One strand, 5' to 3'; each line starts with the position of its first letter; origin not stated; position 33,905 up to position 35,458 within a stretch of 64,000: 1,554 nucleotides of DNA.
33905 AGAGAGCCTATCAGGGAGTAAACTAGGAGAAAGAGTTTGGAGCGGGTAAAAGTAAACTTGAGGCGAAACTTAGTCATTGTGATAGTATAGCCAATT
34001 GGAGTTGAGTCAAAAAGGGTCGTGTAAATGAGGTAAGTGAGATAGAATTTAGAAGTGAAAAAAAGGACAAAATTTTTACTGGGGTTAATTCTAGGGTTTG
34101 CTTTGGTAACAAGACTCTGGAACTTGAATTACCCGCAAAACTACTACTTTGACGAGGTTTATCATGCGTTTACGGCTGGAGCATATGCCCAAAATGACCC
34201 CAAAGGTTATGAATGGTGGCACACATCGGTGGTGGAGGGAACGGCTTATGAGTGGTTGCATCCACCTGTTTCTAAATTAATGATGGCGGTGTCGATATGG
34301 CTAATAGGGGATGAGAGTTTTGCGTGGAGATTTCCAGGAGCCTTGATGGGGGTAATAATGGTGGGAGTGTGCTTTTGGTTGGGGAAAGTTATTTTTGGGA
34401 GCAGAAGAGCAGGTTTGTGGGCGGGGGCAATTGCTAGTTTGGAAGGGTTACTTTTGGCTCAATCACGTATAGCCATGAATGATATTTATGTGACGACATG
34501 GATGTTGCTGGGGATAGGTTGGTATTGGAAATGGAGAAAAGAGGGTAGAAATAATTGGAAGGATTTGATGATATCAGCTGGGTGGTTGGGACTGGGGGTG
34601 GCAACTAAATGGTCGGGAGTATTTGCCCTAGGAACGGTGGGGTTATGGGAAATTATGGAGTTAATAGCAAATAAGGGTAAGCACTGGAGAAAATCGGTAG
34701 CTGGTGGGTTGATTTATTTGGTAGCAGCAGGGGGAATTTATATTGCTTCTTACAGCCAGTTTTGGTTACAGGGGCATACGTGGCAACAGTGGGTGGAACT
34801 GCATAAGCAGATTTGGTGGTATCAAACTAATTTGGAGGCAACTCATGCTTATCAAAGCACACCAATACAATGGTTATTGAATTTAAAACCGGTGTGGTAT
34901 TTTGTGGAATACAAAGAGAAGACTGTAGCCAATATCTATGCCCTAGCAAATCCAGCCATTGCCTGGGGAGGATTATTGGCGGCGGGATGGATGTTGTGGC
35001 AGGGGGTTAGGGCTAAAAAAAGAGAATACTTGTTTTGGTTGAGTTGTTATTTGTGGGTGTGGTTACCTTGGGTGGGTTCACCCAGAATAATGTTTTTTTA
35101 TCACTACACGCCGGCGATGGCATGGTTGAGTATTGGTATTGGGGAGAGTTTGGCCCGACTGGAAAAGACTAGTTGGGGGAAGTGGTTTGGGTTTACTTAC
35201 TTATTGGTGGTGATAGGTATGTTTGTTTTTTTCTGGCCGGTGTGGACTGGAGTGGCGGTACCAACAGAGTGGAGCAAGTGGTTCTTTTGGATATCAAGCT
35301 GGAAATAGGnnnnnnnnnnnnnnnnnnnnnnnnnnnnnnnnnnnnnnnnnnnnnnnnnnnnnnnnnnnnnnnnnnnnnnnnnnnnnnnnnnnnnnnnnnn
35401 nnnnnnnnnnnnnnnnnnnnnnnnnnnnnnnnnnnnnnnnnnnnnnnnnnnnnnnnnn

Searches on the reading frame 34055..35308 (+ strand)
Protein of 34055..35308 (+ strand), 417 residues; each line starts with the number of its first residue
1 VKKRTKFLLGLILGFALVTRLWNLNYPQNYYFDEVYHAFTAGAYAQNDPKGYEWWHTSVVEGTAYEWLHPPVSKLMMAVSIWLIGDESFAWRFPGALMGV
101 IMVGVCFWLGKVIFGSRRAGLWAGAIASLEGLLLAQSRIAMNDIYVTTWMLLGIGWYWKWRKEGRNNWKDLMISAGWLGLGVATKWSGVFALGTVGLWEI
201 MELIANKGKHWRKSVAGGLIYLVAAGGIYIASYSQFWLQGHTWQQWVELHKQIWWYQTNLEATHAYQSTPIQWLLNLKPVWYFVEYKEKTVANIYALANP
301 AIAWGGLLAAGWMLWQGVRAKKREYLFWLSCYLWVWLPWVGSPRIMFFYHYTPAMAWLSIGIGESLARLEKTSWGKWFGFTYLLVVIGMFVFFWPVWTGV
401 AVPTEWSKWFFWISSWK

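Call 3: search_protein_families(library=pfam, proteins=[window:34055-35308:+], max_evalue=1)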
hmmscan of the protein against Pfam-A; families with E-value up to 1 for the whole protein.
window:34055-35308:+ (417 aa): 3 families
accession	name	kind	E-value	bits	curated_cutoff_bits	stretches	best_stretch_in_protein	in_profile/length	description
PF02366.24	PMT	-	6.7e-24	85.2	22.7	1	12-215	3-212/245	Dolichyl-phosphate-mannose-protein mannosyltransferase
PF16192.10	PMT_4TMC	-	1.8e-14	54.2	32.4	1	243-416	2-202/202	C-terminal four TMM region of protein-O-mannosyltransferase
PF13231.12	PMT_2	-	1.4e-11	45.3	26.1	1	69-225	2-148/160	Dolichyl-phosphate-mannose-protein mannosyltransferase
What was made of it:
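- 34055..35308 (+): Convergent PMT-family (GT-C) glycosyltransferase, a possible O-glycosylase of the PT linkers. It is a lineage-specific neighbour. Pfam PMT, PMT_4TMC and PMT_2 (call 3).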

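Call 7: search_protein_families(library=ncbifam, proteins=[window:34055-35308:+], max_evalue=1)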
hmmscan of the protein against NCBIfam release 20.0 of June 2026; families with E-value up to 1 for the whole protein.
window:34055-35308:+ (417 aa): 1 family
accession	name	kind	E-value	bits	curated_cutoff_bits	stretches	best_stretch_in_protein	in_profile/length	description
NF058602.1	PrMnsylTfPmt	equivalog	3.3e-17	62.5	800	2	68-150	98-180/530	protein O-mannosyltransferase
